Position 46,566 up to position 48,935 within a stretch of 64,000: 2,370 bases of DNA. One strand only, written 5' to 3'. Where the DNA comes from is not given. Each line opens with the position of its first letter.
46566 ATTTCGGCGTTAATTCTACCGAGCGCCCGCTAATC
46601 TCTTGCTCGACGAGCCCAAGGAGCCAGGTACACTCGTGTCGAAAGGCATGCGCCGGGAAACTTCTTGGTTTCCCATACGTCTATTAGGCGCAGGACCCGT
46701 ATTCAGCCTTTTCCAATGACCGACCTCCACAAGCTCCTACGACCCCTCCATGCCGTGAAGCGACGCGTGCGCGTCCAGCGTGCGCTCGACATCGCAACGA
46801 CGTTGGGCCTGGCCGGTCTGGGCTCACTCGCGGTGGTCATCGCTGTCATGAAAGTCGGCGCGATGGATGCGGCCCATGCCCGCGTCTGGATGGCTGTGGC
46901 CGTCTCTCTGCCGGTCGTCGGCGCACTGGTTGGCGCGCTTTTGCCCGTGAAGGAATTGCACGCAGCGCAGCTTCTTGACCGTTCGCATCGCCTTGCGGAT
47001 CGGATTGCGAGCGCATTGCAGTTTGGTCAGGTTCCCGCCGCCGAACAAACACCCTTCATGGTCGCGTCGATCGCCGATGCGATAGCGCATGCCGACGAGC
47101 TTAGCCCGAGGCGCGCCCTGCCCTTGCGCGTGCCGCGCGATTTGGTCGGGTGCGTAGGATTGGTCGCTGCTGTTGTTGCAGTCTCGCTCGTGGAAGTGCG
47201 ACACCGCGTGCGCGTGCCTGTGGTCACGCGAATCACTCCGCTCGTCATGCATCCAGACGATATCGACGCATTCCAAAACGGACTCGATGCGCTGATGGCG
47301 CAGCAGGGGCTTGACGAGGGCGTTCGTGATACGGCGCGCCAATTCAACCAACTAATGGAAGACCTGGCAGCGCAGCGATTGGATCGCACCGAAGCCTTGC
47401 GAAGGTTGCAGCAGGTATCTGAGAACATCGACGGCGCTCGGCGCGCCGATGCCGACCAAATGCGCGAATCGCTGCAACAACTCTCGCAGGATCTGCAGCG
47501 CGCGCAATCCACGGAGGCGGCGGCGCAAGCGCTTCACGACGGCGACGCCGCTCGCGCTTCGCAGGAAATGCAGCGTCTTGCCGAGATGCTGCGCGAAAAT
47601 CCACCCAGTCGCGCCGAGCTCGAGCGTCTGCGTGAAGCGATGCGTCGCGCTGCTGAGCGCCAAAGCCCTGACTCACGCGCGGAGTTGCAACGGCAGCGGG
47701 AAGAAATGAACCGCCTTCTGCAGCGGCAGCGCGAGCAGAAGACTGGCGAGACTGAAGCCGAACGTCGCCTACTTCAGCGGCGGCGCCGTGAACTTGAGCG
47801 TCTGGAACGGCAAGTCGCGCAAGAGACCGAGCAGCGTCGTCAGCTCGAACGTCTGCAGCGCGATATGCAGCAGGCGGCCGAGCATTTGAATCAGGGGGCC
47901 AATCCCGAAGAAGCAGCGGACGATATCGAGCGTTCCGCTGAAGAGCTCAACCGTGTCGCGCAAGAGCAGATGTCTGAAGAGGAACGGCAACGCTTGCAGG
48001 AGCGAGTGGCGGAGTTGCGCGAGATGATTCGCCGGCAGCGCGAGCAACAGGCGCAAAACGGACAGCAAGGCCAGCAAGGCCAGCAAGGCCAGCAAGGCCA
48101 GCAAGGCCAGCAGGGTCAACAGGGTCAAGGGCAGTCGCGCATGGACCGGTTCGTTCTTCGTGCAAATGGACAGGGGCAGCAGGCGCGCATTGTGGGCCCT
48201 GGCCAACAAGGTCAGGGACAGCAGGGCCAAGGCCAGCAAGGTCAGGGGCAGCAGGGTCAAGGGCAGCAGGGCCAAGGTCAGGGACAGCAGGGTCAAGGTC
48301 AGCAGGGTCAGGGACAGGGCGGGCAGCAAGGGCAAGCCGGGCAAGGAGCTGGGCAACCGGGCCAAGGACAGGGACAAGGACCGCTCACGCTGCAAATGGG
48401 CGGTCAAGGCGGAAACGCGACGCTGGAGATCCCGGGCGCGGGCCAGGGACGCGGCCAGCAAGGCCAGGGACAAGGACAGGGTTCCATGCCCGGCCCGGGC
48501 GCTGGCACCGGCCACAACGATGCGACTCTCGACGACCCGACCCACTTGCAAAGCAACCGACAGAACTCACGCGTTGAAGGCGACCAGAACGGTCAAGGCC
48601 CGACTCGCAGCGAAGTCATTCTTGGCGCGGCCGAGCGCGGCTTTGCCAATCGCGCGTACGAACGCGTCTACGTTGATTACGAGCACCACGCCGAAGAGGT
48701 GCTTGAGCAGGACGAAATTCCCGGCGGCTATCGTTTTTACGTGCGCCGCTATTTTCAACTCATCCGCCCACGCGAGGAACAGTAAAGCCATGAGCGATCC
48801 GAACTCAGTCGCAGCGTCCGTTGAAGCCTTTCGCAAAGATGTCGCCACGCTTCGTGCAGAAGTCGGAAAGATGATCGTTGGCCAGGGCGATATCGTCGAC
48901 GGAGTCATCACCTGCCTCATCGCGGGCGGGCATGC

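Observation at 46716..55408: Five-gene MoxR / DUF58 / VWA membrane cluster led by a Gln/Gly-rich coiled-coil protein; a conserved architecture with unresolved function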

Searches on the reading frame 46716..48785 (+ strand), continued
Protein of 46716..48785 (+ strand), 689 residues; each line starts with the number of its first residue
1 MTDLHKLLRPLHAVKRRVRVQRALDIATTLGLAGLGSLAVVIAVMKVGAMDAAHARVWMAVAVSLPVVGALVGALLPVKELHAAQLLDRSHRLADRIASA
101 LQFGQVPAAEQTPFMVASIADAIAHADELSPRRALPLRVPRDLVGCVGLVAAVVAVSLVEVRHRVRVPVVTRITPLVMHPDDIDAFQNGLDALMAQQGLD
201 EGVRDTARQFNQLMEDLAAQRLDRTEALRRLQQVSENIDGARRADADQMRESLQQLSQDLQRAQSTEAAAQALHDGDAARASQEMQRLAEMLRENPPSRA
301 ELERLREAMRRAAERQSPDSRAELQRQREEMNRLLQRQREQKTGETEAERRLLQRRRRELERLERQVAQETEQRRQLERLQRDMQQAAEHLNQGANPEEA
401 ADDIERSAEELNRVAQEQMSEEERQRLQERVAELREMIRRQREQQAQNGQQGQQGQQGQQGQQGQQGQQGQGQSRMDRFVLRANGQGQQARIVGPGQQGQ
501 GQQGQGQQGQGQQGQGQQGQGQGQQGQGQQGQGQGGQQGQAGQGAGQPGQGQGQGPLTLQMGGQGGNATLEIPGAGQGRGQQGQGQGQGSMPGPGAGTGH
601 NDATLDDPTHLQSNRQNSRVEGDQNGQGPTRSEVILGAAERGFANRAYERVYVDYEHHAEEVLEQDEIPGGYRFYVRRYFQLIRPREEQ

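Call 60: fold_search(model_id=the predicted structure, library=pdb)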
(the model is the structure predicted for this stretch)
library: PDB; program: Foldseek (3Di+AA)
matches with E <= 10: 123; with E <= 0.001: 0
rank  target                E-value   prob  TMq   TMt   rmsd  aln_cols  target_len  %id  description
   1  7zdf_C                6.2e-01  0.18  0.09  0.11  34.7       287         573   14  IF(heme/confined) conformation of CydDC in AMP-PNP(CydD) bound state (Dataset-4) (released 2023-04-19)
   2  7zdr_C                9.5e-01  0.21  0.11  0.13  33.8       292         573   13  IF(apo/as isolated) conformation of CydDC mutant (H85A.C) in AMP-PNP(CydD) bound state (Dataset-16) (released 2023-04-19)
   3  9a65_A                9.5e-01  0.06  0.08  0.09  102.5       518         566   10  Integrative model of YVAQ-MCPB by crosslinking MS and deep learning (released 2024-09-18)
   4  6w2r_D                1.0e+00  0.25  0.09  0.24  22.5       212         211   16  Junction 19, DHR54-DHR79 (released 2020-04-15)
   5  7zdc_C                1.0e+00  0.14  0.10  0.11  34.7       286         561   14  IF(heme/confined) conformation of CydDC in ADP(CydD) bound state (Dataset-3) (released 2023-04-19)
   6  7zdg_C                1.5e+00  0.12  0.09  0.10  34.1       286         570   14  IF(heme/confined) conformation of CydDC (Dataset-5) (released 2023-04-19)
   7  7zds_C                1.5e+00  0.15  0.11  0.12  34.3       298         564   13  IF(apo/as isolated) conformation of CydDC mutant (E500Q.C) (Dataset-18) (released 2023-04-19)
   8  7zde_C                1.5e+00  0.14  0.11  0.12  33.6       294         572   15  IF(apo/as isolated) conformation of CydDC in AMP-PNP(CydD) bound state (Dataset-4) (released 2023-04-19)
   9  7zdb_D                1.8e+00  0.13  0.10  0.11  35.7       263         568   15  IF(heme/bound) conformation of CydDC in ADP+Pi(CydC)/ATP(CydD) bound state (Dataset-2) (released 2023-04-19)
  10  6w2r_B                1.9e+00  0.14  0.08  0.20  21.4       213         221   20  Junction 19, DHR54-DHR79 (released 2020-04-15)
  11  4z9h_A                1.9e+00  0.12  0.08  0.27  26.6       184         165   12  Asp-Tar from E. coli (released 2016-07-20)
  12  8wcw_A                2.3e+00  0.08  0.09  0.11  33.0       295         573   14  Cryo-EM structure of MsRv1273c/72c from Mycobacterium smegmatis in the IFapo state (released 2025-03-26)
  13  6t46_C                2.3e+00  0.04  0.08  0.13  28.3       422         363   12  Structure of the Rap conjugation gene regulator of the plasmid pLS20 in complex with the Phr* peptide (released 2020-06-24)
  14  9dze_A                2.6e+00  0.06  0.08  0.15  30.2       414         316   14  Computationally Designed Bifaceted Protein Nanomaterial pD5-14 (released 2024-10-30)
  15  7zd5_C                2.7e+00  0.11  0.11  0.12  32.4       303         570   12  IF(apo/as isolated) conformation of CydDC (Dataset-1) (released 2023-04-19)
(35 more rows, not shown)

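Call 66: search_protein_families(library=padloc, proteins=[window:46716-48785:+], max_evalue=0.001)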
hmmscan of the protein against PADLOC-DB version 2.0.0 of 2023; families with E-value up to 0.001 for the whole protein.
window:46716-48785:+ (689 aa): 0 families

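Call 70: list_cluster_members(proteins=[window:46716-48785:+, window:48790-49791:+, window:49797-50735:+, window:50742-52622:+, P0121])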
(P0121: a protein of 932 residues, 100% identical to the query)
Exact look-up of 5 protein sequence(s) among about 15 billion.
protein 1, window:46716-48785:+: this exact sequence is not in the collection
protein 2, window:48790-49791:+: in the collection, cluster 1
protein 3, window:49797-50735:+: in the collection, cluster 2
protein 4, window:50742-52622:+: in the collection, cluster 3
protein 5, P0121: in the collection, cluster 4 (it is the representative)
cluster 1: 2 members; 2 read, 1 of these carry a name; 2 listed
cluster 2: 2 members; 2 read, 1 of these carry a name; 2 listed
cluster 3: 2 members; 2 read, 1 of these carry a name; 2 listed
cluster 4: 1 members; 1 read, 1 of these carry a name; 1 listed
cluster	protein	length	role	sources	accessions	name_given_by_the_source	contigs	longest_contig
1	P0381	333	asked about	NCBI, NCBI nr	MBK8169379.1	MAG: MoxR family ATPase [Sandaracinaceae bacterium] | MoxR family ATPase [Sandaracinaceae bacterium]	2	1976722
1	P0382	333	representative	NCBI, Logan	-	-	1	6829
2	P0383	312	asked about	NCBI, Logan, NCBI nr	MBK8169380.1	MAG: DUF58 domain-containing protein [Sandaracinaceae bacterium] | DUF58 domain-containing protein [Sandaracinaceae bacterium]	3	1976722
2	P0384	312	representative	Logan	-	-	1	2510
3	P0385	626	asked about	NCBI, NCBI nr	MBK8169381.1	MAG: VWA domain-containing protein [Sandaracinaceae bacterium] | VWA domain-containing protein [Sandaracinaceae bacterium]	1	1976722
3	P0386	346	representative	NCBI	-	-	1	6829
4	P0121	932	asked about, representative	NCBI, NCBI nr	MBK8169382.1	MAG: VWA domain-containing protein [Sandaracinaceae bacterium] | VWA domain-containing protein [Sandaracinaceae bacterium]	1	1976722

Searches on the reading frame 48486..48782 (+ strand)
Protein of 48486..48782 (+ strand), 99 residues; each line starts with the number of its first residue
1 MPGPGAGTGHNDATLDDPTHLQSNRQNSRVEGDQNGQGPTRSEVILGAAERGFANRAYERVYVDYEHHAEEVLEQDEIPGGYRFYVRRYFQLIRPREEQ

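Call 54: search_protein_representatives(protein=window:48486-48782:+)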
Query: 99 residues. Proteins with E-value up to 0.001 (for the whole library): 890; up to 1e-10: 443; up to 1e-30: 10. The best 150 are listed.
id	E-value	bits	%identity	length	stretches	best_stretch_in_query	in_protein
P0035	1.1e-38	148.1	76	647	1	2-98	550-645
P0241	2.5e-37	143.6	69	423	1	2-98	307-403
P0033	3.7e-36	139.9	72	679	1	3-99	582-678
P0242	3.3e-34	133.6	67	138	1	3-98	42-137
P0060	3.5e-34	133.6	66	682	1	2-97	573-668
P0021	8.4e-34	132.3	71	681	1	2-97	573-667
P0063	6.0e-33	129.6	68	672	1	3-98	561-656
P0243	1.3e-32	128.5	67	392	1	6-98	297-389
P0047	2.0e-31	124.7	65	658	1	2-97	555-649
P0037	3.5e-31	123.9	62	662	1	3-98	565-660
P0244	3.2e-30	120.8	64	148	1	3-98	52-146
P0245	1.2e-29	119.0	64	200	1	2-97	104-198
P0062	2.1e-29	118.2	62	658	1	3-97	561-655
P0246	6.1e-29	116.7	59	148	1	2-98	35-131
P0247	6.5e-29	116.6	60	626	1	3-98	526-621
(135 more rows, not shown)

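Call 56: search_protein_families(library=pfam, alignment_id=A3, max_evalue=0.01)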
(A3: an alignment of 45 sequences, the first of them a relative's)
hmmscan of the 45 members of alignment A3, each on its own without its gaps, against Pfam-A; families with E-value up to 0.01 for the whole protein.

A. member 1, P0276 (784 aa): 0 families

B. families by the number of members that match (of 45 scanned): 9 families
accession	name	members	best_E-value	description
PF03706.18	LPG_synthase_TM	2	0.0012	Lysylphosphatidylglycerol synthase TM region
PF05030.17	SSXT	1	0.0025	SSXT protein (N-terminal region)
PF12787.12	EcsC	1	0.0029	EcsC protein family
PF05960.17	DUF885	1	0.0034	Bacterial protein of unknown function (DUF885)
PF09351.15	DUF1993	1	0.0037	Domain of unknown function (DUF1993)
PF06009.19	Laminin_II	1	0.0038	Laminin Domain II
PF22888.1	FIMAH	1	0.0039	FIMAH domain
PF02687.27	FtsX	1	0.006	FtsX-like permease C-terminal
PF05979.17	DUF896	1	0.0093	Bacterial protein of unknown function (DUF896)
